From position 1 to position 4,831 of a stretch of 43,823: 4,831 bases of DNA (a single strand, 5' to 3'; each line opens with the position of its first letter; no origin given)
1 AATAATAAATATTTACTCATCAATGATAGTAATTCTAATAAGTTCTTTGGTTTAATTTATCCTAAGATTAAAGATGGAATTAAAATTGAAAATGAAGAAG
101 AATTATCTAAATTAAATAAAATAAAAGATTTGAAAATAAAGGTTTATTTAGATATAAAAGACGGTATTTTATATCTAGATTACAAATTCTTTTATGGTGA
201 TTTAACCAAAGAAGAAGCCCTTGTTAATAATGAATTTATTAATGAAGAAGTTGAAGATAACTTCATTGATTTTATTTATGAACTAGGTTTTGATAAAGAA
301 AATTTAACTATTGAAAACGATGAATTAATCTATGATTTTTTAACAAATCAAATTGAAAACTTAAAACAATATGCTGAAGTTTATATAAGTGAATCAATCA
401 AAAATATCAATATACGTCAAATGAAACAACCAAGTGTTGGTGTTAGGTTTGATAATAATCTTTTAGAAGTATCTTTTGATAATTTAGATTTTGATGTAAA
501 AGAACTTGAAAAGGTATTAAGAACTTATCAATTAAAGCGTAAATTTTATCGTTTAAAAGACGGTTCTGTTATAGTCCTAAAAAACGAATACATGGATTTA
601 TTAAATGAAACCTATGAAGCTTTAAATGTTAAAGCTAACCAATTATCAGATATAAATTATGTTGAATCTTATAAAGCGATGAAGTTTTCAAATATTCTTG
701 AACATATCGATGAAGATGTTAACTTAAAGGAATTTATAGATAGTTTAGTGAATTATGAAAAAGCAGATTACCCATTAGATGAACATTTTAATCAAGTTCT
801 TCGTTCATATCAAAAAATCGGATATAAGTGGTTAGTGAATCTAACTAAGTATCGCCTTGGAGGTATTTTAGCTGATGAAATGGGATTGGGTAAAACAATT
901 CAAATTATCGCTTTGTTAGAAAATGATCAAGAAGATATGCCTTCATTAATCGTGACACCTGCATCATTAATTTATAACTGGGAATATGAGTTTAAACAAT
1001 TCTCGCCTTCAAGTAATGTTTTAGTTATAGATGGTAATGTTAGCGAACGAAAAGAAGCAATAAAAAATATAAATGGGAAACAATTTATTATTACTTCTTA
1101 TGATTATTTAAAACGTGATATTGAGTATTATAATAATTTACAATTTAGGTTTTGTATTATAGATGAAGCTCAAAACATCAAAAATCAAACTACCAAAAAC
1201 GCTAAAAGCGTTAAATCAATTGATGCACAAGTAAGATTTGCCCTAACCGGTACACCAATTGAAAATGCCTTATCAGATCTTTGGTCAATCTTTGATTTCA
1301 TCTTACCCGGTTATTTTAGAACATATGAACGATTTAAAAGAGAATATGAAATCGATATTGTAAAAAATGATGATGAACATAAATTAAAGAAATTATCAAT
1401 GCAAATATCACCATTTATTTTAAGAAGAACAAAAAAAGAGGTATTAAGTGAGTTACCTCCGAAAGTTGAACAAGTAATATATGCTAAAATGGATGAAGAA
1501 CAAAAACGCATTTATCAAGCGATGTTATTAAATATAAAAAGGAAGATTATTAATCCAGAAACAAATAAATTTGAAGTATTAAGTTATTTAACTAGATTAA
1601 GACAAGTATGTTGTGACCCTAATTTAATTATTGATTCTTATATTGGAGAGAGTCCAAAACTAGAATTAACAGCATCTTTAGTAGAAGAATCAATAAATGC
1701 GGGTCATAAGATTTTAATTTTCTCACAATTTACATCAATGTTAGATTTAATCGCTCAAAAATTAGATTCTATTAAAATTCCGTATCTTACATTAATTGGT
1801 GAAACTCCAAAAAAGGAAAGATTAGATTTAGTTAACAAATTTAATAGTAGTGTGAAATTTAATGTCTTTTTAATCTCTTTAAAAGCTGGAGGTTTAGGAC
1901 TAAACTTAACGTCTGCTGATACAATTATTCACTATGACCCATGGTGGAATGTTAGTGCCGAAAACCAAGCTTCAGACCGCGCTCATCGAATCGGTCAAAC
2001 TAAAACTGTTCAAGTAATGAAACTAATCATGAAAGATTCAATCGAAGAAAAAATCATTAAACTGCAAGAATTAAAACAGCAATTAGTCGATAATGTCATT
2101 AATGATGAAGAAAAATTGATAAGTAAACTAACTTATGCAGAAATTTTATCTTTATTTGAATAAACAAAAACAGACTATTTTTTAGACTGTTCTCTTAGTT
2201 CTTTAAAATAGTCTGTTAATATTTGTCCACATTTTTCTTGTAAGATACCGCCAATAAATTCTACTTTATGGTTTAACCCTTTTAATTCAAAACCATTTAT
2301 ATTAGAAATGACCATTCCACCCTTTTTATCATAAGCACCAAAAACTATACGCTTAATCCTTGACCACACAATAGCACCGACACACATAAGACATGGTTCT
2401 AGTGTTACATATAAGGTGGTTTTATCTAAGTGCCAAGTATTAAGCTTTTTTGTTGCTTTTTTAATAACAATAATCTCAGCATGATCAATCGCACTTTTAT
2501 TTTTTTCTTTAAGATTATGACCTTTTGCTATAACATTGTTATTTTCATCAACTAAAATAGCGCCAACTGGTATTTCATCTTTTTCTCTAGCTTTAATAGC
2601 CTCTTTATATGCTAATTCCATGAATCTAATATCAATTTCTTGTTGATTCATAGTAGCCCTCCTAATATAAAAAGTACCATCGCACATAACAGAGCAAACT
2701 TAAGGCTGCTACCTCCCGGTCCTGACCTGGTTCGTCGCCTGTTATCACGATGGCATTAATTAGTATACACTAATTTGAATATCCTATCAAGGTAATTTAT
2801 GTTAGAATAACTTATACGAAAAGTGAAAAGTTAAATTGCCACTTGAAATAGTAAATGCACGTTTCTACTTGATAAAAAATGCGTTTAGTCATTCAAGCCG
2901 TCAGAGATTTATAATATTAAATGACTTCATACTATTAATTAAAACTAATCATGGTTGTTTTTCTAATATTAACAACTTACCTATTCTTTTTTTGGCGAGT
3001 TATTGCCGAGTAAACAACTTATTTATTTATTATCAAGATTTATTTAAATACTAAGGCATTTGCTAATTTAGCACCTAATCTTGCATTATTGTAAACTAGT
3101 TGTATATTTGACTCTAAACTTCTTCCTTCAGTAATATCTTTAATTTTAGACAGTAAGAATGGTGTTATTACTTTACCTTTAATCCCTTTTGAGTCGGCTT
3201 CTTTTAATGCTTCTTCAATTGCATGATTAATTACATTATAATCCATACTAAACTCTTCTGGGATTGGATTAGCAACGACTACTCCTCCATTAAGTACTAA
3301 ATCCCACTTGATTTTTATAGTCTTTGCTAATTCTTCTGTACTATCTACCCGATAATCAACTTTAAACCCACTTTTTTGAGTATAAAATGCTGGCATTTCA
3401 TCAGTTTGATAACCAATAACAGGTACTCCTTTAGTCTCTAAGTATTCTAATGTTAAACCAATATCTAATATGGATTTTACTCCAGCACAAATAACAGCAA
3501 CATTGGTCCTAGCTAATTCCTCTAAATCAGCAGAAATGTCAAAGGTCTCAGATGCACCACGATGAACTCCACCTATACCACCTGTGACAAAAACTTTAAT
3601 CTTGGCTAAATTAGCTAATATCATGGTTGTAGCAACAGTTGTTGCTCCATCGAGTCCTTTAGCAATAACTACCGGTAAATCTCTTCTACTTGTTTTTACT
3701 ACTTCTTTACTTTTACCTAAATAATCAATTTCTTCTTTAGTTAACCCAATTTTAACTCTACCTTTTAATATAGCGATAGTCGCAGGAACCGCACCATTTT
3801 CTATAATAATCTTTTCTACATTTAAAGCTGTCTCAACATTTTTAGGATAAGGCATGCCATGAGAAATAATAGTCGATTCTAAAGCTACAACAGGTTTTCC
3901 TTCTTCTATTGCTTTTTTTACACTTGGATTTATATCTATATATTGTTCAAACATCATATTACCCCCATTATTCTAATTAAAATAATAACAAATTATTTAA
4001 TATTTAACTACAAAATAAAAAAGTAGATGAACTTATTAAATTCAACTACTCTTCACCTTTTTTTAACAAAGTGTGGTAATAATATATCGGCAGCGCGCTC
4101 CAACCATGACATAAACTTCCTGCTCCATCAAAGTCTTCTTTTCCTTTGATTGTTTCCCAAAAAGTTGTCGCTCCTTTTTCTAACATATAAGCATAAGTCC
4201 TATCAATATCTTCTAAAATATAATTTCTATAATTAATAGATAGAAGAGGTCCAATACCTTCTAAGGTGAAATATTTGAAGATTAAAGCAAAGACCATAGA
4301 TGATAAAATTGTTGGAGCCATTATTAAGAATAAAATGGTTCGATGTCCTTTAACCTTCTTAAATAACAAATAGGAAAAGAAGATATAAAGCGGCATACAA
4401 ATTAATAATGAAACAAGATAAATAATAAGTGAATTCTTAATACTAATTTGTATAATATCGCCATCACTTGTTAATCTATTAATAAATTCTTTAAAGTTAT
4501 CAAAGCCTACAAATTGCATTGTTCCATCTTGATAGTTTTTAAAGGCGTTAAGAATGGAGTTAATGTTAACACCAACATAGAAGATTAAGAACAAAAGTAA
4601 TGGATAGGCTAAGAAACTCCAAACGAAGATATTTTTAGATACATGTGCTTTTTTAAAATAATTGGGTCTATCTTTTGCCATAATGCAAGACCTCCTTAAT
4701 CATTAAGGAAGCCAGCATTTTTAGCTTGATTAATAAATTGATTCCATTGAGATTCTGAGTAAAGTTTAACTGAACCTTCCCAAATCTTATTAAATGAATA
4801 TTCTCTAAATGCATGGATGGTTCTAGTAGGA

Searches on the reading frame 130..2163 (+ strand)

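Call 49: search_protein_families(library=pfam, proteins=[window:130-2163:+], max_evalue=0.001)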
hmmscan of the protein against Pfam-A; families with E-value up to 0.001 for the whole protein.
window:130-2163:+ (677 aa): 6 families
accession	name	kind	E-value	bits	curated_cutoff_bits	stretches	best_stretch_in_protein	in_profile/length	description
PF00176.29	SNF2-rel_dom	-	3.5e-73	246.7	24.9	1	227-499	1-290/290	SNF2-related domain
PF08455.15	SNF2_assoc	-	5e-38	131.4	27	1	2-215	147-371/373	Bacterial SNF2 helicase associated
PF00271.37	Helicase_C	-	1.2e-26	93.6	23.5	1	515-622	7-110/110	Helicase conserved C-terminal domain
PF04851.21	ResIII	-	2.5e-12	47.5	22.5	1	223-377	3-163/164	Type III restriction enzyme, res subunit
PF16203.11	ERCC3_RAD25_C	-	2.2e-06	27.6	27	1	510-626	45-153/248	ERCC3/RAD25/XPB C-terminal helicase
PF00270.35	DEAD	-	0.00015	22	26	1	250-378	22-162/167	DEAD/DEAH box helicase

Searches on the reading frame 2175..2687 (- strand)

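Call 49: search_protein_families(library=pfam, proteins=[window:2175-2687:-], max_evalue=0.001)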
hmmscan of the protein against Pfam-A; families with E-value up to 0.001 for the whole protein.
window:2175-2687:- (170 aa): 6 families
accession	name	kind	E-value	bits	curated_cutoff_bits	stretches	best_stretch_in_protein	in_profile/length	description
PF14437.12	MafB19-deam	-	8.1e-43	146.2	27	1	21-165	5-142/142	MafB19-like deaminase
PF00383.29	dCMP_cyt_deam_1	-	1e-31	109.2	25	1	18-117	3-101/102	Cytidine and deoxycytidylate deaminase zinc-binding region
PF14439.12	Bd3614-deam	-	1.6e-08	35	38.5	1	39-108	8-76/113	Bd3614-like deaminase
PF18750.7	SNAD4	-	7.4e-05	23.2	27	1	62-107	26-72/130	Secreted Novel AID/APOBEC-like Deaminase 4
PF18772.7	APOBEC2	-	0.00063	20.2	26.8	1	59-107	43-90/175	APOBEC2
PF18778.7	NAD1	-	0.00097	19.7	27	0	48-107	33-91/175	Novel AID APOBEC clade 1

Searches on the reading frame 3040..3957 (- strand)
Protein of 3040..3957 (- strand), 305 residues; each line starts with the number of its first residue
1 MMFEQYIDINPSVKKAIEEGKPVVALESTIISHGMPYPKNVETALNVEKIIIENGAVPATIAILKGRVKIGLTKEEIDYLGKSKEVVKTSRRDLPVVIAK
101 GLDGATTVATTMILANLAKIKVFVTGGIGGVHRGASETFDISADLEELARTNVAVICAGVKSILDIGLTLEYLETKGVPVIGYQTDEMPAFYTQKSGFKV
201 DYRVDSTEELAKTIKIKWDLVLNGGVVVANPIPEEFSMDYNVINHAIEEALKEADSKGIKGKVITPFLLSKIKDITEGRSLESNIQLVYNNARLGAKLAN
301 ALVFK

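Call 49: search_protein_families(library=pfam, proteins=[window:3040-3957:-], max_evalue=0.001)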
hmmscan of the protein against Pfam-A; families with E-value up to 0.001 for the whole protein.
window:3040-3957:- (305 aa): 1 family
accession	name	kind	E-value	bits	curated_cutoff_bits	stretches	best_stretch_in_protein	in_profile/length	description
PF04227.17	Indigoidine_A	-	1.2e-135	452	25.2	1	13-300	2-290/291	Indigoidine synthase A like protein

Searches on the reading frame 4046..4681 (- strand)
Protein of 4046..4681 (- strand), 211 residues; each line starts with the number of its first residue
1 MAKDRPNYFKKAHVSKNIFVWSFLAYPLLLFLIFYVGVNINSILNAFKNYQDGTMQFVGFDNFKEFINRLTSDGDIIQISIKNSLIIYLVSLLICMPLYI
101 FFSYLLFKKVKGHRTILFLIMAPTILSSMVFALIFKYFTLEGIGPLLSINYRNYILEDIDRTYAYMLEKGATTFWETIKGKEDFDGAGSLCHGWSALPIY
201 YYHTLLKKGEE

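Call 49: search_protein_families(library=pfam, proteins=[window:4046-4681:-], max_evalue=0.001)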
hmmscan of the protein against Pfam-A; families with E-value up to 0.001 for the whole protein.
window:4046-4681:- (211 aa): 1 family
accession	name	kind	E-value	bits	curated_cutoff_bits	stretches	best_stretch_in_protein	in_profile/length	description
PF17389.8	Bac_rhamnosid6H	-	0.00012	22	24.5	1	155-203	288-336/339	Bacterial alpha-L-rhamnosidase 6 hairpin glycosidase domain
